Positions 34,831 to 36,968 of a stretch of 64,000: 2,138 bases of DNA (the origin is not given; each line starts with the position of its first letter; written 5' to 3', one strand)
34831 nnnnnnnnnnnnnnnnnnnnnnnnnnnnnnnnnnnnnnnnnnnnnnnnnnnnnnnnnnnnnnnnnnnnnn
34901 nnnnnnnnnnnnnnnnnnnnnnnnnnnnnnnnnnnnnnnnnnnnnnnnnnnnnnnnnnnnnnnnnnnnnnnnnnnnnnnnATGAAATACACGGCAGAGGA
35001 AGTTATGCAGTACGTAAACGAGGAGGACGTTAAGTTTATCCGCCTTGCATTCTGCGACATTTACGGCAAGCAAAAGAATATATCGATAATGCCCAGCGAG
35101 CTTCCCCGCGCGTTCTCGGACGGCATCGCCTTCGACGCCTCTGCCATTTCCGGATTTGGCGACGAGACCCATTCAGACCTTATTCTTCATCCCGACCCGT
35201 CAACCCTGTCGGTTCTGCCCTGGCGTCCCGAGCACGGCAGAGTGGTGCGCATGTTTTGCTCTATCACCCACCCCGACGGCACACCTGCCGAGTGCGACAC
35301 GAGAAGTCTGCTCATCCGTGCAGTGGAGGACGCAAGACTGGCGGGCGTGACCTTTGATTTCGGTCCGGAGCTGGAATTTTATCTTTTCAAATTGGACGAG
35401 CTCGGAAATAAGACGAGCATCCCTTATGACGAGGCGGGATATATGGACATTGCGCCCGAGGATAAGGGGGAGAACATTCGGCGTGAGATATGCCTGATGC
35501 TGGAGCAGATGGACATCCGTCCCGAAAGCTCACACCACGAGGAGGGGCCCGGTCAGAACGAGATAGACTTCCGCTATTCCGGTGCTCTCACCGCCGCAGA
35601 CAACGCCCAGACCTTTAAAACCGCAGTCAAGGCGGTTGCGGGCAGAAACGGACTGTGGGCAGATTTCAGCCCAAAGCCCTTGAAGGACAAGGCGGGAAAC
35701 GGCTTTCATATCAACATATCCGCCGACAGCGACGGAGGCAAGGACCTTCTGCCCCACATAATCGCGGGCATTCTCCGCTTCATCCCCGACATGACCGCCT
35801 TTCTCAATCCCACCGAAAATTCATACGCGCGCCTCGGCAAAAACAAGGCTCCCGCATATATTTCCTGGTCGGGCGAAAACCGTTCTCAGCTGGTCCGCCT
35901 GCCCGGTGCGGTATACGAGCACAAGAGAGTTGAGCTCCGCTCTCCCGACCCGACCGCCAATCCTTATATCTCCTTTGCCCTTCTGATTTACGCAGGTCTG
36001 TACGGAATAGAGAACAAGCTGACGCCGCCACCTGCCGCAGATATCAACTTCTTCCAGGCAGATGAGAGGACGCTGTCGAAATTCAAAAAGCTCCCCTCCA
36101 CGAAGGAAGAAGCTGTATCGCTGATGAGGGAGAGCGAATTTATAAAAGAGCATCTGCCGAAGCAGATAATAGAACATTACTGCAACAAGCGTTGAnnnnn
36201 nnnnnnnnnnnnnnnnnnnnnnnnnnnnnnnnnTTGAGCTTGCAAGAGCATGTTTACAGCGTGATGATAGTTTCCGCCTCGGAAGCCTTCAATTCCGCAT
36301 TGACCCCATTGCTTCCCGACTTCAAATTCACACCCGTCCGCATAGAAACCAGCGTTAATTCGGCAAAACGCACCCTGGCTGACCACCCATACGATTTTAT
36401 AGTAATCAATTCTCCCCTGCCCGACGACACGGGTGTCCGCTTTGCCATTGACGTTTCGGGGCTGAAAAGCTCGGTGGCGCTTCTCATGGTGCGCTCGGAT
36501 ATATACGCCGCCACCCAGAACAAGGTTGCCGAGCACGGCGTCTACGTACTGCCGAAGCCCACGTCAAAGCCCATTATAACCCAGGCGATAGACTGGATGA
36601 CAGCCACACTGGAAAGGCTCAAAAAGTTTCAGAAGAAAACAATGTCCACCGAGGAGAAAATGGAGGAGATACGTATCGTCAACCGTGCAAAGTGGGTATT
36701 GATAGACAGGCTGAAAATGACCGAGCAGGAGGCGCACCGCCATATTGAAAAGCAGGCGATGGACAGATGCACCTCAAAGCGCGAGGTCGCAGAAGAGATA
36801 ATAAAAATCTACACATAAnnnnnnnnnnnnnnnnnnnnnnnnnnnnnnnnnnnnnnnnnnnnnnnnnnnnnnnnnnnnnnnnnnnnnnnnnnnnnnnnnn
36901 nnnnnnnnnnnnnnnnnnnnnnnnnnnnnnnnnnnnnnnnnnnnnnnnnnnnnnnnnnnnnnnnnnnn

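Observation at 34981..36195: GSI homologue that looks catalytically crippled but keeps its metal/nucleotide site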

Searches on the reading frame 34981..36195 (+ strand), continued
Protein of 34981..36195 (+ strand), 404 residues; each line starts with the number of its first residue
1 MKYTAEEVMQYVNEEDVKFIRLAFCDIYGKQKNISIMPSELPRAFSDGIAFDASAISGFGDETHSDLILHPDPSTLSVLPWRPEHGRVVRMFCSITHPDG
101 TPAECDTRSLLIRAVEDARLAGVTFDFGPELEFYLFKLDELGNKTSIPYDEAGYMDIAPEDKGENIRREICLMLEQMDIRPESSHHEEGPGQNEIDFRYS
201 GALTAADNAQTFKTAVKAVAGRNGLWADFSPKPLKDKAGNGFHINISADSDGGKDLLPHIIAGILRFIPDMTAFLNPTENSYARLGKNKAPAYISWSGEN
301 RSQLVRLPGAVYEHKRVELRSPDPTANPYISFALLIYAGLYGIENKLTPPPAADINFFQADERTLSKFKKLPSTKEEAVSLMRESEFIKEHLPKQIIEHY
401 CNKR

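Call 58: find_encoding_contigs(protein=P0184, flank=4000, max_places=2)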
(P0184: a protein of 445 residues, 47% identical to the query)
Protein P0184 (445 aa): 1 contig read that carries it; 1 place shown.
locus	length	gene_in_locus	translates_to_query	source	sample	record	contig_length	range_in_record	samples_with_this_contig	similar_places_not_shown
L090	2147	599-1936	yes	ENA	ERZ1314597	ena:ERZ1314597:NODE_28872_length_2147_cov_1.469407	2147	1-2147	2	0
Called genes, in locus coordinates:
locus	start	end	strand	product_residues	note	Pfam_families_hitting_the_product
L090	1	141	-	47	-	?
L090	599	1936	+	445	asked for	PF03951:Gln-synt_N, PF00120:Gln-synt_C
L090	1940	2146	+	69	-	?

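Call 64: find_encoding_contigs(protein=P0160, flank=3000, max_places=1)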
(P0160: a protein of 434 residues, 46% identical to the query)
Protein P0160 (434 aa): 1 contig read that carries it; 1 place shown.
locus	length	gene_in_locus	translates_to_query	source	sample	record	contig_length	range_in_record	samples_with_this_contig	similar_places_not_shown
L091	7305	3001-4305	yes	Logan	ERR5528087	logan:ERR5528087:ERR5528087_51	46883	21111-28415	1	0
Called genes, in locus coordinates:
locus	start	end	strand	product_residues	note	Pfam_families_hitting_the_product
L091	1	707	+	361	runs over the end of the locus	PF00310:GATase_2, PF13522:GATase_6 (faint)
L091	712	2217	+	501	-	PF13237:Fer4_10 (weak), PF14697:Fer4_21 (weak), PF12838:Fer4_7, PF01645:Glu_synthase, PF04898:Glu_syn_central (weak), PF00478:IMPDH, PF04898:Glu_syn_central, PF01070:FMN_dh (weak), +1 more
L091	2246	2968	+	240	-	PF01493:GXGXG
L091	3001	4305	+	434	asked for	PF03951:Gln-synt_N, PF00120:Gln-synt_C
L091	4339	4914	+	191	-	PF00072:Response_reg (weak), PF03861:ANTAR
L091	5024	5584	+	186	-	PF00583:Acetyltransf_1, PF13508:Acetyltransf_7, PF13673:Acetyltransf_10, PF08445:FR47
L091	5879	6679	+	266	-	PF00702:Hydrolase, PF05116:S6PP (weak), PF08282:Hydrolase_3, PF05116:S6PP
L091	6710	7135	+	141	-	-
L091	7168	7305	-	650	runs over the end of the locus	PF13515:FUSC_2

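Call 65: find_encoding_contigs(protein=P0147, flank=3000, max_places=1)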
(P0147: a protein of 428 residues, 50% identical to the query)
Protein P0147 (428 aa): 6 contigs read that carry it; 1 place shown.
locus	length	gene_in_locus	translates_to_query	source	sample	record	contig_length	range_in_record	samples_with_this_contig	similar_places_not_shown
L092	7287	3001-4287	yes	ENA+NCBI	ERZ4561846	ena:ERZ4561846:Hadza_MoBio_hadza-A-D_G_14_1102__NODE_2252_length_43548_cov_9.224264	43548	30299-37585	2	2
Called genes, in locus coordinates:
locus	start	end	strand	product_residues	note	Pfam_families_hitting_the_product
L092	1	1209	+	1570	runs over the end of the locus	PF00310:GATase_2, PF04898:Glu_syn_central, PF01645:Glu_synthase, PF01493:GXGXG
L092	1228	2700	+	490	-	PF14691:Fer4_20, PF00070:Pyr_redox (weak), PF01266:DAO (faint), PF03486:HI0933_like (faint), PF07992:Pyr_redox_2, PF01593:Amino_oxidase (weak), PF13450:NAD_binding_8, PF07992:Pyr_redox_2, +2 more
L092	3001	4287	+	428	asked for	PF03951:Gln-synt_N, PF00120:Gln-synt_C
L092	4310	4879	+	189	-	PF03861:ANTAR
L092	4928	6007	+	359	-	PF00988:CPSase_sm_chain, PF07722:Peptidase_C26 (faint), PF00117:GATase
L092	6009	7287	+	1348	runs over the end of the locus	PF25596:CPSase_L_D1, PF02786:CPSase_L_D2, PF02787:CPSase_L_D3, PF25596:CPSase_L_D1, PF02655:ATP-grasp_3, PF02786:CPSase_L_D2, PF02142:MGS, PF01678:DAP_epimerase, +3 more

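Call 66: find_encoding_contigs(protein=P0150, flank=3000, max_places=1)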
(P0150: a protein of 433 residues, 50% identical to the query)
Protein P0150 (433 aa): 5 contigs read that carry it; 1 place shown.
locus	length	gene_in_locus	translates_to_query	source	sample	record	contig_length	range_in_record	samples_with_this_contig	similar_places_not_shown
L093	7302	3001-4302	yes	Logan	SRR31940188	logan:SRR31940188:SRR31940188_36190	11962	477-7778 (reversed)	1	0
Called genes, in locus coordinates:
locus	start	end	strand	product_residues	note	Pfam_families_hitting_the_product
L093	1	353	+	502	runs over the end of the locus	PF14697:Fer4_21 (weak), PF12838:Fer4_7 (weak), PF13187:Fer4_9 (weak), PF00037:Fer4 (weak), PF01645:Glu_synthase, PF00478:IMPDH, PF04898:Glu_syn_central (weak), PF01070:FMN_dh (weak), +1 more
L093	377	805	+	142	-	PF00037:Fer4 (faint), PF13237:Fer4_10 (faint), PF13187:Fer4_9 (faint), PF13247:Fer4_11, PF12838:Fer4_7 (weak), PF12797:Fer4_2 (weak), PF12837:Fer4_6 (weak)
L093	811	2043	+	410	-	PF07992:Pyr_redox_2, PF00070:Pyr_redox, PF18267:Rubredoxin_C (weak)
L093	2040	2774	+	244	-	PF01493:GXGXG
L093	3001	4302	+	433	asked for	PF03951:Gln-synt_N, PF00120:Gln-synt_C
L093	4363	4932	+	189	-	PF03861:ANTAR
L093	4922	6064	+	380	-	PF00988:CPSase_sm_chain, PF00117:GATase, PF07722:Peptidase_C26 (faint)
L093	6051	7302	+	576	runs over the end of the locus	?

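Call 67: find_encoding_contigs(protein=P0130, flank=3000, max_places=1)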
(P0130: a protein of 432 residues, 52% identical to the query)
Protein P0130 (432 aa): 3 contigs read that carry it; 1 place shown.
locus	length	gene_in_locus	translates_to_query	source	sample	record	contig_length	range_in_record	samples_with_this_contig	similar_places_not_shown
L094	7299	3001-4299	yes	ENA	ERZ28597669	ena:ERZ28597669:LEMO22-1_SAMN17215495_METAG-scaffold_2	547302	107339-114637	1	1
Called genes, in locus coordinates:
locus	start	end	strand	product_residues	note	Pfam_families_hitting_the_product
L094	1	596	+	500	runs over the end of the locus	PF14697:Fer4_21 (weak), PF12838:Fer4_7, PF13187:Fer4_9 (weak), PF00037:Fer4 (weak), PF01645:Glu_synthase, PF00478:IMPDH (weak), PF04898:Glu_syn_central, PF01070:FMN_dh (weak), +1 more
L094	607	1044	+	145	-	PF12797:Fer4_2 (faint), PF13484:Fer4_16 (faint), PF13247:Fer4_11, PF12838:Fer4_7 (weak), PF13187:Fer4_9 (weak), PF00037:Fer4 (weak), PF12837:Fer4_6, PF13237:Fer4_10 (weak)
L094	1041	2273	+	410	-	PF07992:Pyr_redox_2, PF00070:Pyr_redox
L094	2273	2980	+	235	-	PF01493:GXGXG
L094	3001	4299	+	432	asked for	PF03951:Gln-synt_N, PF00120:Gln-synt_C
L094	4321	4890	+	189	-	PF00072:Response_reg (faint), PF03861:ANTAR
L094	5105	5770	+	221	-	-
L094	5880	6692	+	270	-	PF00142:Fer4_NifH (weak), PF01656:CbiA, PF06564:CBP_BcsQ (faint), PF09140:MipZ (faint), PF10609:ParA, PF13614:AAA_31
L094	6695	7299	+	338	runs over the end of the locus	PF02195:ParB_N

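Call 78: predict_structure(alignment_id=A3)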
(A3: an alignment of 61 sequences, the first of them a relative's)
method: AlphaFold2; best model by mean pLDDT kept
length: 404 residues; sequences in the alignment: 61
mean_pLDDT: 89.7   pTM: 0.92
mean pLDDT of the five models: 89.7, 89.3, 88.9, 88.0, 85.1
residues with pLDDT >= 90: 269; 70-90: 112; 50-70: 23; < 50: 0
segments of 3 or more residues with pLDDT < 50: none
pLDDT, mean of each block of 10 residues (from residue 1): 89 93 91 94 96 83 81 91 81 94 93 98 95 93 91 67 77 88 81 89 94 91 91 88 93 88 98 94 85 91 84 78 93 99 97 90 93 95 97 93 70
secondary structure, 60 per line:
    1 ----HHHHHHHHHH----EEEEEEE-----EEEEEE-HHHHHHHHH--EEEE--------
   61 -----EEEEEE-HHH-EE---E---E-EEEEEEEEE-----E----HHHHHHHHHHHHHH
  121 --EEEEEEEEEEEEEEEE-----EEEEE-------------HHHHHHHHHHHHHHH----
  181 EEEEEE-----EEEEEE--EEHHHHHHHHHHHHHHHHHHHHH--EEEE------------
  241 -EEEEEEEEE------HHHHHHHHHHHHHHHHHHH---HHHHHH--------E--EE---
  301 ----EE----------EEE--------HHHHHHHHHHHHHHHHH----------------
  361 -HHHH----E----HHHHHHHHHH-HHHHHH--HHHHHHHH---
elements in order: H5-14 E19-25 E31-36 H38-46 E49-52 E66-71 E88-96 H107-120 E123-138 E144-148 H162-176 E181-186 E192-197 H202-222 E225-228 E242-250 H257-275 H279-284 E317-319 H328-344 H362-365 H375-384 H386-391 H394-401

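Call 81: fold_search(model_id=the predicted structure, library=pdb)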
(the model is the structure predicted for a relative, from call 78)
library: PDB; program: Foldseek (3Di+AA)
matches with E <= 10: 697; with E <= 0.001: 217
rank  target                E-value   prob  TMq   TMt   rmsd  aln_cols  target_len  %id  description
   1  8s59_A                1.4e-49  1.00  0.94  0.85   2.0       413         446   42  Cryo-EM structure of the active dodecameric Methanosarcina mazei glutamine synthetase. (released 2025-01-08)
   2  8tfk_A                2.2e-49  1.00  0.95  0.87   1.9       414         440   42  Cryo-EM structure of the Methanosarcina mazei glutamine synthetase (GS) with Met-Sox-P and ADP (released 2023-11-15)
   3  8ufj_A                5.2e-49  1.00  0.93  0.85   2.2       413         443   43  Structure of M. mazei GS(R167L-A168G) apo form (released 2023-11-15)
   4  8tge_A                2.0e-48  1.00  0.93  0.85   2.2       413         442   42  Crystal structure of the Methanosarcina mazei glutamine synthetase in complex with GlnK1 (released 2023-11-15)
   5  8tfc_A                3.3e-48  1.00  0.92  0.85   2.1       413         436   42  Cryo-EM structure of Methanosarcina mazie glutamine synthetase captured as partial oligomer (released 2023-11-15)
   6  8ufj_B                5.1e-48  1.00  0.93  0.85   2.2       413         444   43  Structure of M. mazei GS(R167L-A168G) apo form (released 2023-11-15)
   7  8tfb_A                6.7e-47  1.00  0.93  0.85   2.2       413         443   42  Cryo-EM structure of the Methanosarcina mazei apo glutamin synthetase structure: dodecameric form (released 2023-11-15)
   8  7tdp_C                1.5e-46  1.00  0.94  0.87   2.4       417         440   41  Structure of Paenibacillus polymyxa GS bound to Met-Sox-P-ADP (Transition state complex) to 1.98 Angstom (released 2022-06-29)
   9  7tdv_B                2.2e-46  1.00  0.94  0.86   2.6       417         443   41  Crystal structure of S. aureus glutamine synthetase in Met-Sox-P/ADP transition state complex (released 2022-06-29)
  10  7tdv_A                2.9e-46  1.00  0.94  0.86   2.6       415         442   41  Crystal structure of S. aureus glutamine synthetase in Met-Sox-P/ADP transition state complex (released 2022-06-29)
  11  7tdp_B                6.6e-46  1.00  0.94  0.87   1.9       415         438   41  Structure of Paenibacillus polymyxa GS bound to Met-Sox-P-ADP (Transition state complex) to 1.98 Angstom (released 2022-06-29)
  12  4lni_J                7.0e-46  1.00  0.95  0.87   2.0       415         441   43  B. subtilis glutamine synthetase structures reveal large active site conformational changes and basis for isoenzyme sp (released 2013-11-06)
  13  8oox_B                8.8e-46  1.00  0.94  0.87   1.8       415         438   40  Glutamine synthetase from Methermicoccus shengliensis at a resolution of 3.09 A (released 2024-01-24)
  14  7tdp_A                1.7e-45  1.00  0.94  0.87   2.0       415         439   41  Structure of Paenibacillus polymyxa GS bound to Met-Sox-P-ADP (Transition state complex) to 1.98 Angstom (released 2022-06-29)
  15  8oox_A                2.0e-44  1.00  0.93  0.86   1.9       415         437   40  Glutamine synthetase from Methermicoccus shengliensis at a resolution of 3.09 A (released 2024-01-24)
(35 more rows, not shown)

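Call 90: find_related_loci(query=A4, collection=metagenome_contigs, flank=4000)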
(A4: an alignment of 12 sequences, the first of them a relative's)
Query A4 (190 aa) in metagenome_contigs; peptide patterns used: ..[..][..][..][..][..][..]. (x = any residue, [..] = any of these).
600 stretches matched a pattern (row limit reached: there are more); 546 encode a relative of the query (tblastn E <= 1e-3); the best 80 are kept; 80 distinct loci.
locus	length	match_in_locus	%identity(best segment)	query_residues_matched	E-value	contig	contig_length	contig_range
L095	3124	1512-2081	100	1-190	4e-133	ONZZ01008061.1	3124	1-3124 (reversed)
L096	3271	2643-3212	100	1-190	1e-132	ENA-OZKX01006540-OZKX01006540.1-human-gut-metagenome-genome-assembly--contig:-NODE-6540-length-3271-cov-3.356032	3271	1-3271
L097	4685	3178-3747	100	1-190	8e-130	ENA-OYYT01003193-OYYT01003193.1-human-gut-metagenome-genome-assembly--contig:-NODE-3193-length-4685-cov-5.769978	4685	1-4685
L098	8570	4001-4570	100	1-190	1e-128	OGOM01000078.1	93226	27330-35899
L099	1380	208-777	100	1-190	8e-140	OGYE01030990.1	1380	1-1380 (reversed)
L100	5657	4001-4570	100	1-190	1e-128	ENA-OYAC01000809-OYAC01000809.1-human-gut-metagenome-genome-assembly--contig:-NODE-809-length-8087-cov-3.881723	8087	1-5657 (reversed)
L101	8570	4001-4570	100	1-190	1e-128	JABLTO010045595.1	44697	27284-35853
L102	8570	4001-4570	100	1-190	1e-128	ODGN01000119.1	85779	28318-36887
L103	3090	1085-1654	100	1-190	3e-133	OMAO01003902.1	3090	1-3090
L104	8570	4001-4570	100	1-190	1e-128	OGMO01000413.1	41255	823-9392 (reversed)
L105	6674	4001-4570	100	1-190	1e-128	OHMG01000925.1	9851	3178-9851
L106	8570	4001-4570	100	1-190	1e-128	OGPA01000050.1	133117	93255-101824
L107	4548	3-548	99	9-190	2e-123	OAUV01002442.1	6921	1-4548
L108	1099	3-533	100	14-190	4e-131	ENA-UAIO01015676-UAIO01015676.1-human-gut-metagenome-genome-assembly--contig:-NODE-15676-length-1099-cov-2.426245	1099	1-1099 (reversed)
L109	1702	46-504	99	38-190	3e-108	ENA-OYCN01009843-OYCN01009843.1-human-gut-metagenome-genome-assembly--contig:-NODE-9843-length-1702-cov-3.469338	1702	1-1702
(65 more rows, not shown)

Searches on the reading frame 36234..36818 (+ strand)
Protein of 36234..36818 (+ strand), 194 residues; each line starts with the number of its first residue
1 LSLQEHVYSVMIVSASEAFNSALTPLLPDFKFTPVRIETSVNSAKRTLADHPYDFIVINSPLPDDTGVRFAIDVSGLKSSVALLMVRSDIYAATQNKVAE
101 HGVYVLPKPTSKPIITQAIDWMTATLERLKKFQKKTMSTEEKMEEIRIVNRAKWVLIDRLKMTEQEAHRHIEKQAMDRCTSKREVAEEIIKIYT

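Call 3: search_protein_families(library=pfam, proteins=[window:36234-36818:+])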
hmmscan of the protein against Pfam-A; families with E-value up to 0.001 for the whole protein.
window:36234-36818:+ (194 aa): 2 families
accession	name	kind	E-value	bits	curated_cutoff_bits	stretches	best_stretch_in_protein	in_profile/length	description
PF03861.19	ANTAR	-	1.2e-17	63.8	27.3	1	139-190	3-54/54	ANTAR domain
PF00072.30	Response_reg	-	0.00037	21.1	30.2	0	10-119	1-110/111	Response regulator receiver domain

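Call 4: search_protein_families(library=ncbifam, proteins=[window:36234-36818:+])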
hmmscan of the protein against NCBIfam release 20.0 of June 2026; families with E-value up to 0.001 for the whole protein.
window:36234-36818:+ (194 aa): 1 family
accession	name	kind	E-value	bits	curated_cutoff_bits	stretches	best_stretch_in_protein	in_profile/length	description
NF052596.1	RR_EAL_PvrR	equivalog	2.7e-05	23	580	1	7-143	3-141/398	response regulator cyclic di-GMP phosphodiesterase PvrR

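Call 80: search_solved_structures(query=window:36234-36818:+, max_evalue=1, show_alignments=2)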
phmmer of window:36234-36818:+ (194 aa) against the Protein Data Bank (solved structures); distinct sequences matched with E-value up to 1: 11.
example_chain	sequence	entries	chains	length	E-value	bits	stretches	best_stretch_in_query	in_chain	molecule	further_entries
1s8n_A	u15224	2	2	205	2.6e-08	36.9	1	50-191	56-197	putative antiterminator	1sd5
1qo0_D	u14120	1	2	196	4.9e-05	26.2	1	97-190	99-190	AMIR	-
6wsh_A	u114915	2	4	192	0.00011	25.1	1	58-190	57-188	Response regulator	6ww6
6m8o_A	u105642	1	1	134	0.059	16.2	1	21-126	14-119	DNA-binding response regulator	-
9v2v_I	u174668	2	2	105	0.06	16.1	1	119-189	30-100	Transcriptional regulatory protein PHO23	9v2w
1zit_A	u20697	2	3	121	0.096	15.5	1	10-111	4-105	transcriptional regulator (NtrC family)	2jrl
4akk_A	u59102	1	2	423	0.1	15.4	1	128-191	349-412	NITRATE REGULATORY PROTEIN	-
8ga8_L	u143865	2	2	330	0.64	12.8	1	120-189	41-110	Transcriptional regulatory protein PHO23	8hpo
8glv_Cn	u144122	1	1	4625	0.73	12.6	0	107-143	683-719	AAA+ ATPase domain-containing protein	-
5lwk_A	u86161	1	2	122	0.8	12.5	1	38-91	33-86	Transcriptional regulatory protein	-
3dzd_A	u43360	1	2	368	0.93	12.3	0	10-111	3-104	Transcriptional regulator (NtrC family)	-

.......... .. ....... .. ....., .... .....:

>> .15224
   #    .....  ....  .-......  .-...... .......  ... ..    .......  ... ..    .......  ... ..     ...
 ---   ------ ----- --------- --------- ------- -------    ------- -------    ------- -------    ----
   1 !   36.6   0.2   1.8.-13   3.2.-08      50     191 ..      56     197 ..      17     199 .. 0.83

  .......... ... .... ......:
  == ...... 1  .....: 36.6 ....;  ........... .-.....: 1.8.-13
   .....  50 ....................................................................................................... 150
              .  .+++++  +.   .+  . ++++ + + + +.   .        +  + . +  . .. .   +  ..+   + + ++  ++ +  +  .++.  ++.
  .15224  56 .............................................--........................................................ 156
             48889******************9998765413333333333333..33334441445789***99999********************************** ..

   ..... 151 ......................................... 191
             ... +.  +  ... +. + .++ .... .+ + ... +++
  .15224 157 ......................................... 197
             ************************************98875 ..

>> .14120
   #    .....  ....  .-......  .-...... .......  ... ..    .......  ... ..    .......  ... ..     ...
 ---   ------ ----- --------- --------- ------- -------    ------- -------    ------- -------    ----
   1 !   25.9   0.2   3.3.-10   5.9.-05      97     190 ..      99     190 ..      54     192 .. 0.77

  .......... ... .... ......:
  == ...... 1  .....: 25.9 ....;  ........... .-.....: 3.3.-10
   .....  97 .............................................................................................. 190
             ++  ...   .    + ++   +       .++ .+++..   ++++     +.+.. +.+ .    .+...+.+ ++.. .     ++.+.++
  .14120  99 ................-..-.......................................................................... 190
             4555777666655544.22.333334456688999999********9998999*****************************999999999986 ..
